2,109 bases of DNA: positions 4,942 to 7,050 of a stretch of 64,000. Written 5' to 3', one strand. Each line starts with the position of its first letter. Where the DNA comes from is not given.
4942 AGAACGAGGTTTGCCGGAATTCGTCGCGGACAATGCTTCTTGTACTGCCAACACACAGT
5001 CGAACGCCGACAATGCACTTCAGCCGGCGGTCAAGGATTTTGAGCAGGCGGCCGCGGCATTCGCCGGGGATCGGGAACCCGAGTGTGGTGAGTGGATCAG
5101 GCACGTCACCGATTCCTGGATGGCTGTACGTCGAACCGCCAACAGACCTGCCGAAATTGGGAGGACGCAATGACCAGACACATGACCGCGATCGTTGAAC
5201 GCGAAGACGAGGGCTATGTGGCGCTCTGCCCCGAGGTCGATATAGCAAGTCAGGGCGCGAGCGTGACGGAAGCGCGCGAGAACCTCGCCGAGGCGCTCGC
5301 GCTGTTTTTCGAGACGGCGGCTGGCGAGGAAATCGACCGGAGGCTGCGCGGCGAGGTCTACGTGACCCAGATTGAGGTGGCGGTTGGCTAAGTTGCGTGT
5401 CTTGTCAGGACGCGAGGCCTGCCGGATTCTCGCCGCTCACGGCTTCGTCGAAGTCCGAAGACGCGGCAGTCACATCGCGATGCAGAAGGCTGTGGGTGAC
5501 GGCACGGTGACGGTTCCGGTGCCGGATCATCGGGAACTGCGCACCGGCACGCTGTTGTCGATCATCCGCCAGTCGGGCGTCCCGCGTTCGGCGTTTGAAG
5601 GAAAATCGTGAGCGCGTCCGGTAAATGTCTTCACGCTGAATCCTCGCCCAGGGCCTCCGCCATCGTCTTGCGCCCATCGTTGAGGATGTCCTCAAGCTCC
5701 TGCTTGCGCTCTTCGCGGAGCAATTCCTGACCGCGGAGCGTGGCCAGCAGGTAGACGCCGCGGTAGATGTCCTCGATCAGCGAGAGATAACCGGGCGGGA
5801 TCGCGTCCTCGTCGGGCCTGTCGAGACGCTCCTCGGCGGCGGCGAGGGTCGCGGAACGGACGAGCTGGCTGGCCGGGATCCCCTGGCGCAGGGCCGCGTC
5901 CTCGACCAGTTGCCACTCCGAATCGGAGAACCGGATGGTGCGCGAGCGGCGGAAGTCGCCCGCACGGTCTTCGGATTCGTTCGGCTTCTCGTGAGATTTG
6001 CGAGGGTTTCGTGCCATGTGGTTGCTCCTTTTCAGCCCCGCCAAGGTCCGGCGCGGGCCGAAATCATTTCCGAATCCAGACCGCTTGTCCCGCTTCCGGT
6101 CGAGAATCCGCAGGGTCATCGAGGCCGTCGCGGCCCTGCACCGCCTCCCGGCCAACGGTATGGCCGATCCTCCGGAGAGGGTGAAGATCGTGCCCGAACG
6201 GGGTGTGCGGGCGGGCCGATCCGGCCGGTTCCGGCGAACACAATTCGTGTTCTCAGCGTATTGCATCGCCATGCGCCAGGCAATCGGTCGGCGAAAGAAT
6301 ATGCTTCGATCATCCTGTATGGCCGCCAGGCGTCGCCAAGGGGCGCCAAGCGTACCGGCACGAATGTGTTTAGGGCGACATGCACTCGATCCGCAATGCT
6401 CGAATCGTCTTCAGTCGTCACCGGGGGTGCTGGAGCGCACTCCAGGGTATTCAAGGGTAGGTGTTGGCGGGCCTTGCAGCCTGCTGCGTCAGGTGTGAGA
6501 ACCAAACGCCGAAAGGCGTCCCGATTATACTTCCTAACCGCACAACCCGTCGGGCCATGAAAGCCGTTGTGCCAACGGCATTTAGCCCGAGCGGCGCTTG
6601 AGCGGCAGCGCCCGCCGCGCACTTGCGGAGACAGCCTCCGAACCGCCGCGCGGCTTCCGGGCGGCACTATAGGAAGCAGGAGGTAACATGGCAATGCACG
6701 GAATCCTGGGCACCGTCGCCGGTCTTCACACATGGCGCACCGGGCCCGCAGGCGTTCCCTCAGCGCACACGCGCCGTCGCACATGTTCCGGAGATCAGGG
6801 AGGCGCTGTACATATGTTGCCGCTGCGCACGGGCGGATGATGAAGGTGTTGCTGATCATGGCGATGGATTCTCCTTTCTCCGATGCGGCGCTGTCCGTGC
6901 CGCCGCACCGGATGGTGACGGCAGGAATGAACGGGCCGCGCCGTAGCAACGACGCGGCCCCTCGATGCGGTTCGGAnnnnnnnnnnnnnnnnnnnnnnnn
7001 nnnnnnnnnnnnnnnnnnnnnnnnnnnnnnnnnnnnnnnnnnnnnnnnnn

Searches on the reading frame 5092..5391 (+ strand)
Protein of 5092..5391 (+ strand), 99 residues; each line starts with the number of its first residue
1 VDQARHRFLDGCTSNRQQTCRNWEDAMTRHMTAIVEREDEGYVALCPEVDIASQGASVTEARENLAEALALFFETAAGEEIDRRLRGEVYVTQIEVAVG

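Call 81: search_protein_families(library=pfam, proteins=[window:5092-5391:+], max_evalue=0.001)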
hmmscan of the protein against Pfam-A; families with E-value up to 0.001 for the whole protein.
window:5092-5391:+ (99 aa): 1 family
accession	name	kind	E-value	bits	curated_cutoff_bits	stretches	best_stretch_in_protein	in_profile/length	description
PF24113.1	DUF7387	-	0.00019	22.1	27.9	1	33-83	15-63/85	Family of unknown function (DUF7387)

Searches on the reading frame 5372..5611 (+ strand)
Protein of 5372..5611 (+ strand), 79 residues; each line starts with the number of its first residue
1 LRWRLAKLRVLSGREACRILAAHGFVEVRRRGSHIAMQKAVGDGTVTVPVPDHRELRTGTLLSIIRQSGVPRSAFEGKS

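Call 81: search_protein_families(library=pfam, proteins=[window:5372-5611:+], max_evalue=0.001)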
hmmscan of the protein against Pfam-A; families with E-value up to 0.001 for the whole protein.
window:5372-5611:+ (79 aa): 1 family
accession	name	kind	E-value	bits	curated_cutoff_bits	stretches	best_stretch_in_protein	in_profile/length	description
PF07927.17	HicA_toxin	-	9.4e-18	64.5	27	1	13-70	1-58/58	HicA toxin of bacterial toxin-antitoxin,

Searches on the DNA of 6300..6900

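Call 78: search_rna_families(source=window, start=6300, end=6900, threshold=evalue, max_evalue=10, show_alignments=2)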
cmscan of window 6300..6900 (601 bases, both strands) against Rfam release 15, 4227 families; matches with E-value up to 10: 9.
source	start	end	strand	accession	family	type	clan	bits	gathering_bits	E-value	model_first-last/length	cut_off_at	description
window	6592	6648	-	RF03281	mir-596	Gene; miRNA;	-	20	80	1.7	1-73/73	no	mir-596 microRNA precursor family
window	6499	6535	-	RF01343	CRISPR-DR33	Gene; CRISPR;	-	17.3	39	0.87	1-37/37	no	CRISPR RNA direct repeat element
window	6601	6617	+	RF01074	RF_site1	Cis-reg; frameshift_element;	-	15.6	40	4.2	13-29/40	no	Putative RNA-dependent RNA polymerase ribosomal frameshift site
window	6585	6623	-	RF02793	asR3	Gene; antisense;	-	15.4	46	5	1-57/57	no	Pyrobaculum asRNA3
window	6591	6640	-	RF03086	chrB-b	Cis-reg;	-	15.1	36.5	1.3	1-49/49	no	chrB-b RNA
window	6833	6860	+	RF01126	sR41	Gene; snRNA; snoRNA; CD-box;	-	12.9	54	1.7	1-53/53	no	Small nucleolar RNA sR41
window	6385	6488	-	RF00294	snoTBR17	Gene; snRNA; snoRNA; CD-box;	-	12.6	40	2.8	1-119/119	no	Small nucleolar RNA TBR17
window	6833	6870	+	RF01139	sR2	Gene; snRNA; snoRNA; CD-box;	-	12.1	42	4.5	1-57/57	no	Small nucleolar RNA sR2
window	6834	6856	+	RF01304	sR5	Gene; snRNA; snoRNA; CD-box;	-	10.8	40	8.2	27-53/53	no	Small nucleolar RNA sR5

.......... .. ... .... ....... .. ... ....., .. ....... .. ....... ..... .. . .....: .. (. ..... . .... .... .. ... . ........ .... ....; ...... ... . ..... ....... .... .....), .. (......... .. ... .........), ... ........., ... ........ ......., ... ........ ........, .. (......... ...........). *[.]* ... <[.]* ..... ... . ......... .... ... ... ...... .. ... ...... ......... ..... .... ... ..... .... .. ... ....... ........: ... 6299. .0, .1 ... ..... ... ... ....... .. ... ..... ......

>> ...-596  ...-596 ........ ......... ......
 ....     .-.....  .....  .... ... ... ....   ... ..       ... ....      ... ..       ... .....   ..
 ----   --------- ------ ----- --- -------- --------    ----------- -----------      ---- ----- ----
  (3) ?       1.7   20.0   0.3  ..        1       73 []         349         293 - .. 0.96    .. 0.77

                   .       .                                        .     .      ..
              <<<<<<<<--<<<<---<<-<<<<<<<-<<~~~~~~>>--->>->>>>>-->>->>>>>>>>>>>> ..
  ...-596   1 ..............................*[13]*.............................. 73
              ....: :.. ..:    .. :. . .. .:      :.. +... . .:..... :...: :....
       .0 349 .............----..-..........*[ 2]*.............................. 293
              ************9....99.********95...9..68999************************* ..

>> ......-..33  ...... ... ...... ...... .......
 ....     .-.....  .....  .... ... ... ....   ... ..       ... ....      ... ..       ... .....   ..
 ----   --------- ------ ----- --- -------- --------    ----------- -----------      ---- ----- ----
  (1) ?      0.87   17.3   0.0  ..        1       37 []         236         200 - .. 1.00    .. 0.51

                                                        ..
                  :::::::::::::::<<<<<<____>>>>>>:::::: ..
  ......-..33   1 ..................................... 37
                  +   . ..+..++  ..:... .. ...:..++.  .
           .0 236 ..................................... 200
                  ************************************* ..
